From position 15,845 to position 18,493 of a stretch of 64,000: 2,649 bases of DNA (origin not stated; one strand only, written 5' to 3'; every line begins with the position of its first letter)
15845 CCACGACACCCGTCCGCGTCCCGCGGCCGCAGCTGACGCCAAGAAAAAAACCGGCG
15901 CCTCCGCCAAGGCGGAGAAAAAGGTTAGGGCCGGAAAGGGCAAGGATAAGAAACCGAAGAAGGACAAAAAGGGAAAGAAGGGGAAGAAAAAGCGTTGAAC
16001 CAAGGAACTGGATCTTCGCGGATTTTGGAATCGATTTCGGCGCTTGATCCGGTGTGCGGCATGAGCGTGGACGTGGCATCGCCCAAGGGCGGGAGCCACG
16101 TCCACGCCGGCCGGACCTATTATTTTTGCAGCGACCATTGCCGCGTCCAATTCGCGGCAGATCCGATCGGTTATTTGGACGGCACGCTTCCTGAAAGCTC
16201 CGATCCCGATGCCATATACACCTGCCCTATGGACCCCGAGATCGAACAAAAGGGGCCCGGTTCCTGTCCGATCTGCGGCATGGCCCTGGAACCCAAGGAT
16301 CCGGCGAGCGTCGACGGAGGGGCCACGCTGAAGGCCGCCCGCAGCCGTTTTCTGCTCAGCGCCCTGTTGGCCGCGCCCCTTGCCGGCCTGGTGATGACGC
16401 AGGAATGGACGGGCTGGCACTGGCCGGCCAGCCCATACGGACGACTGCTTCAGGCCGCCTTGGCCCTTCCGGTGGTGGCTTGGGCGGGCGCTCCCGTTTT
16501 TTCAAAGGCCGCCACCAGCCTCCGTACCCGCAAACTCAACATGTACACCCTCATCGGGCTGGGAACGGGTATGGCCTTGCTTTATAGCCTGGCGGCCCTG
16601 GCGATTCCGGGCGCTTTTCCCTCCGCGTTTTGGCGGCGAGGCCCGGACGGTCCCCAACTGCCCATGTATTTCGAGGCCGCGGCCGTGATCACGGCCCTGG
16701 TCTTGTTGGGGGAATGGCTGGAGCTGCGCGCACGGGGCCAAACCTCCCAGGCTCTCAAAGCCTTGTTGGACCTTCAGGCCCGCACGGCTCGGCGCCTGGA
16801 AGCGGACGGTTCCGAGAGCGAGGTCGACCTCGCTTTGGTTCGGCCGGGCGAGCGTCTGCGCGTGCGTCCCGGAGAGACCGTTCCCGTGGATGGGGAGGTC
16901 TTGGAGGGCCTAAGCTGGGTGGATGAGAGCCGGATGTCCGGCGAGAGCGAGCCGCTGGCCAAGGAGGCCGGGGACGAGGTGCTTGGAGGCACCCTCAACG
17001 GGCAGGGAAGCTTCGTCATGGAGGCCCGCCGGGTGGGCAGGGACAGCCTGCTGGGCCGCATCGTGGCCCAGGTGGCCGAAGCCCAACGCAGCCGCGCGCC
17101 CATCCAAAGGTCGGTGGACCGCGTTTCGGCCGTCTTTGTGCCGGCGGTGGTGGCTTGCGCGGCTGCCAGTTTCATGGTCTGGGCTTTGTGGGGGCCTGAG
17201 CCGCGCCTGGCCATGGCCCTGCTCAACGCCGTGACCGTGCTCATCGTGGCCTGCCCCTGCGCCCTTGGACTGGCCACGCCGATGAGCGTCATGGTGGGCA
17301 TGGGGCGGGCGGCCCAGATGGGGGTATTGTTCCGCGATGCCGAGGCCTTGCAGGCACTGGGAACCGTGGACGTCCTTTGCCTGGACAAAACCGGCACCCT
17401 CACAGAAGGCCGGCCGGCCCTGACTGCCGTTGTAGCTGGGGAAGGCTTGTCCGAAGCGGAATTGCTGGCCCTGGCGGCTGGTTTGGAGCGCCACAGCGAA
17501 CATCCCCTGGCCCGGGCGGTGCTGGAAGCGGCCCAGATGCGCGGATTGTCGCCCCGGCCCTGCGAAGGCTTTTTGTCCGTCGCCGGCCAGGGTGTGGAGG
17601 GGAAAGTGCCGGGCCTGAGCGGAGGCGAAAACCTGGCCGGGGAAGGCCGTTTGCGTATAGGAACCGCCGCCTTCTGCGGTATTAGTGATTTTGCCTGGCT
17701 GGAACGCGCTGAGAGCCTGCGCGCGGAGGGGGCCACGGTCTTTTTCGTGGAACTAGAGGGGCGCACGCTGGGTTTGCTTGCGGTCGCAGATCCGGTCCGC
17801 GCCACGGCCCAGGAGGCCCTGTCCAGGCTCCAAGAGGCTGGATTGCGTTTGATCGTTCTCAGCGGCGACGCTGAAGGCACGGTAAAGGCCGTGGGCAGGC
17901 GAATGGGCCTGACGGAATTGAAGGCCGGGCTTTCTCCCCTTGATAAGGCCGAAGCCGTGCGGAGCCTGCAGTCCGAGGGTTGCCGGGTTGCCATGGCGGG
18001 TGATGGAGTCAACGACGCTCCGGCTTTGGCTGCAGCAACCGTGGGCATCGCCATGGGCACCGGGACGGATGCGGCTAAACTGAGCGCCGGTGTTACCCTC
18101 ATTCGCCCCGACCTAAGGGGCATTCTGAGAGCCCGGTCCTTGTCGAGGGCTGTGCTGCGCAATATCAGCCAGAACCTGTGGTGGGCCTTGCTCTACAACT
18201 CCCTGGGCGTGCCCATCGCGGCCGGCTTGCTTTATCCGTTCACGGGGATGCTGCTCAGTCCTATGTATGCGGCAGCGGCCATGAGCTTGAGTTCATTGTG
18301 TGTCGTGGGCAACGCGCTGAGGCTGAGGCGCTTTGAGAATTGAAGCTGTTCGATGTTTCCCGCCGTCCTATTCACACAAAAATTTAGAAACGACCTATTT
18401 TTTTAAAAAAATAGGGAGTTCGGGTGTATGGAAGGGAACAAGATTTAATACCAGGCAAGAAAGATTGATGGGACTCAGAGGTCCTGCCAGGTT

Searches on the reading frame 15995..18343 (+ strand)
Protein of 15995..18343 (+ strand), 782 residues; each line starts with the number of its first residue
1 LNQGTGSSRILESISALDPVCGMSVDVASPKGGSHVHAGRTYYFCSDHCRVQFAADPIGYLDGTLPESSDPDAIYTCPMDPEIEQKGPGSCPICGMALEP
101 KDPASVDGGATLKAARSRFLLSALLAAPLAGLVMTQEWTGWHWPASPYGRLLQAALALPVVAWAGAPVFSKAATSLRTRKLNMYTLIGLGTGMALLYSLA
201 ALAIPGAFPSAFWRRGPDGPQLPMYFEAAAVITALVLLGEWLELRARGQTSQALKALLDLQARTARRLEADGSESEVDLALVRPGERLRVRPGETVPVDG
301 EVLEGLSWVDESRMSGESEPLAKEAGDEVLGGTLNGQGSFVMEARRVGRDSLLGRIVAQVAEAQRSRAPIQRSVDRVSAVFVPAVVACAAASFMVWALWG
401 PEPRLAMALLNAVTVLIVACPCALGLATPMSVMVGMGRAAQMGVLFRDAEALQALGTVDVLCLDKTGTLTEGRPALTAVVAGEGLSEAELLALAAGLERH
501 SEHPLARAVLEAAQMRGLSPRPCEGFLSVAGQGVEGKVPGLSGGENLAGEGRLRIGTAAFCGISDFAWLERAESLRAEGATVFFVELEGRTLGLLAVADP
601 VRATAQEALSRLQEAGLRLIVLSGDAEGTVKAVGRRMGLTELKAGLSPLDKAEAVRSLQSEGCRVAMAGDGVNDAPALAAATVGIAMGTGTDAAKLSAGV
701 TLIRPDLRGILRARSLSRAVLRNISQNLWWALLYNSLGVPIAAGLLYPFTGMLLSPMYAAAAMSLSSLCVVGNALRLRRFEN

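Call 4: search_protein_families(library=pfam, proteins=[window:15995-18343:+], max_evalue=0.1)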
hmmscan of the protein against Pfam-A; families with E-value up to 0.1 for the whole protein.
window:15995-18343:+ (782 aa): 6 families
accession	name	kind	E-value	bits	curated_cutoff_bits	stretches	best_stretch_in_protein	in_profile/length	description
PF00122.25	E1-E2_ATPase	-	3.4e-54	183.6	28.1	1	260-441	2-180/181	E1-E2 ATPase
PF00702.32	Hydrolase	-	1e-28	101.5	26.4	1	458-681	1-190/191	haloacid dehalogenase-like hydrolase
PF19335.5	HMBD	-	1.3e-11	44.7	23.6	1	75-101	2-28/28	Heavy metal binding domain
PF04945.19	YHS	-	2e-08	34.5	30.3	1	18-62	3-45/47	YHS domain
PF08282.18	Hydrolase_3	-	0.00017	21.9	20.9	1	656-702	193-243/255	haloacid dehalogenase-like hydrolase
PF12710.13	HAD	-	0.041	14.7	27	0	583-678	58-188/189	haloacid dehalogenase-like hydrolase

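Call 27: find_related_loci(query=window:15995-18343:+, collection=genome_contigs, flank=10000)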
Query window:15995-18343:+ (782 aa) in genome_contigs; peptide patterns used: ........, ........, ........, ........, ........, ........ (x = any residue, [..] = any of these).
177 stretches matched a pattern; 152 encode a relative of the query (tblastn E <= 1e-3); the best 80 are kept; 80 distinct loci.
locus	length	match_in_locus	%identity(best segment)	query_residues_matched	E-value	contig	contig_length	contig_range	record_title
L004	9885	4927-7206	57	13-778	0e+0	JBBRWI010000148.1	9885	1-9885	MAG: Acetobacterales bacterium isolate La4_concoct.162 La4_concoct.162_K_2111700_L_9885_cov_19.3355, whole genome shotgu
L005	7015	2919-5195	57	18-781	0e+0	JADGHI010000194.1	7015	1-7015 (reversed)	MAG: Acetobacteraceae bacterium isolate HOG26 NODE_7484_length_7015_cov_5.584586, whole genome shotgun sequence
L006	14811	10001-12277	57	18-781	0e+0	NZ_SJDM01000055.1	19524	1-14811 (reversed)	Crenalkalicoccus roseus strain YIM 78023 Scaffold55, whole genome shotgun sequence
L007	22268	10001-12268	55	18-778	0e+0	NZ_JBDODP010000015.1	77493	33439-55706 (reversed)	Guyparkeria sp. LHSS19-1 15, whole genome shotgun sequence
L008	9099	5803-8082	56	13-778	0e+0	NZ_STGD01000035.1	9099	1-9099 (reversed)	Roseomonas sp. HF4 HF4_ctg035, whole genome shotgun sequence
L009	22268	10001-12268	56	18-778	0e+0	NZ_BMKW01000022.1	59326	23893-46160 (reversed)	Neoroseomonas lacus strain CGMCC 1.3617 sequence22, whole genome shotgun sequence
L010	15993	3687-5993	53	1-778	0e+0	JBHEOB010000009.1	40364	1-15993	MAG: Guyparkeria sp. isolate S6_bin.11.strict S6_NODE_9, whole genome shotgun sequence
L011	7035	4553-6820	56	18-778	0e+0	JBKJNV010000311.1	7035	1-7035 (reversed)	MAG: Roseomonas sp. isolate ant_bin.385 k117_2901682, whole genome shotgun sequence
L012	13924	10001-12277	58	18-781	0e+0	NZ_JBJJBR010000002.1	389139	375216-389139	Roseococcus sp. DSY-14 NODE_2_length_389139_cov_87.341817, whole genome shotgun sequence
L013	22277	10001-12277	53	1-774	0e+0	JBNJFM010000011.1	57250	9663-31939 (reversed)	MAG: Pseudomonadota bacterium isolate Y22_60dBSe2.bin.80 NODE_407_length_57250_cov_26.677591, whole genome shotgun seque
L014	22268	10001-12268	56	15-777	0e+0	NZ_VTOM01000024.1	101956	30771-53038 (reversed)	Antarcticirhabdus aurantiaca strain R10 NODE_24, whole genome shotgun sequence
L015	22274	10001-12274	54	15-778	0e+0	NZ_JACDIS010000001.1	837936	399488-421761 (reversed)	Chthonobacter rhizosphaerae strain yh7-1 yh7-1_Scaffold01, whole genome shotgun sequence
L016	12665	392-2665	54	13-778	0e+0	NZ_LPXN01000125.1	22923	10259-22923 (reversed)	Oceanibaculum pacificum strain MCCC 1A02656 contig48, whole genome shotgun sequence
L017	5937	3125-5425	57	15-778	0e+0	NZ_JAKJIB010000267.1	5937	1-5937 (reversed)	Falsiroseomonas oryziterrae strain NPKOSM-4 267, whole genome shotgun sequence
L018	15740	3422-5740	56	1-778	0e+0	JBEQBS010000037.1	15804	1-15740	MAG: Rubritepida sp. isolate 05_S201.concoct.004 NODE_1755_length_15804_cov_2.365185, whole genome shotgun sequence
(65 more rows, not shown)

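Call 72: search_protein_families(library=pfam, proteins=[L089:1-393:+, L089:402-1436:+, L089:1536-1862:+, L089:1859-2176:+], max_evalue=0.1)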
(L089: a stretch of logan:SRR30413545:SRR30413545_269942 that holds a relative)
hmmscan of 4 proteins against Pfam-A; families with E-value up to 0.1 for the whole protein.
L089:1-393:+ (130 aa): 0 families

L089:402-1436:+ (344 aa): 1 family
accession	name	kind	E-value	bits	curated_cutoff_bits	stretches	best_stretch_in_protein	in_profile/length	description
PF21494.3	PKC_C2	-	0.096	13.3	18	0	155-214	33-91/109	Protein kinase C delta/epsilon/eta/theta, C2 domain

L089:1536-1862:+ (108 aa): 0 families

L089:1859-2176:+ (105 aa): 1 family
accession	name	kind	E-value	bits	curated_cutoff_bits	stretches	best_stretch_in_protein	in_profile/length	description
PF08681.18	TacA1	-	0.0017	18.7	21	1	7-49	4-46/80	Antitoxin TacA 1-like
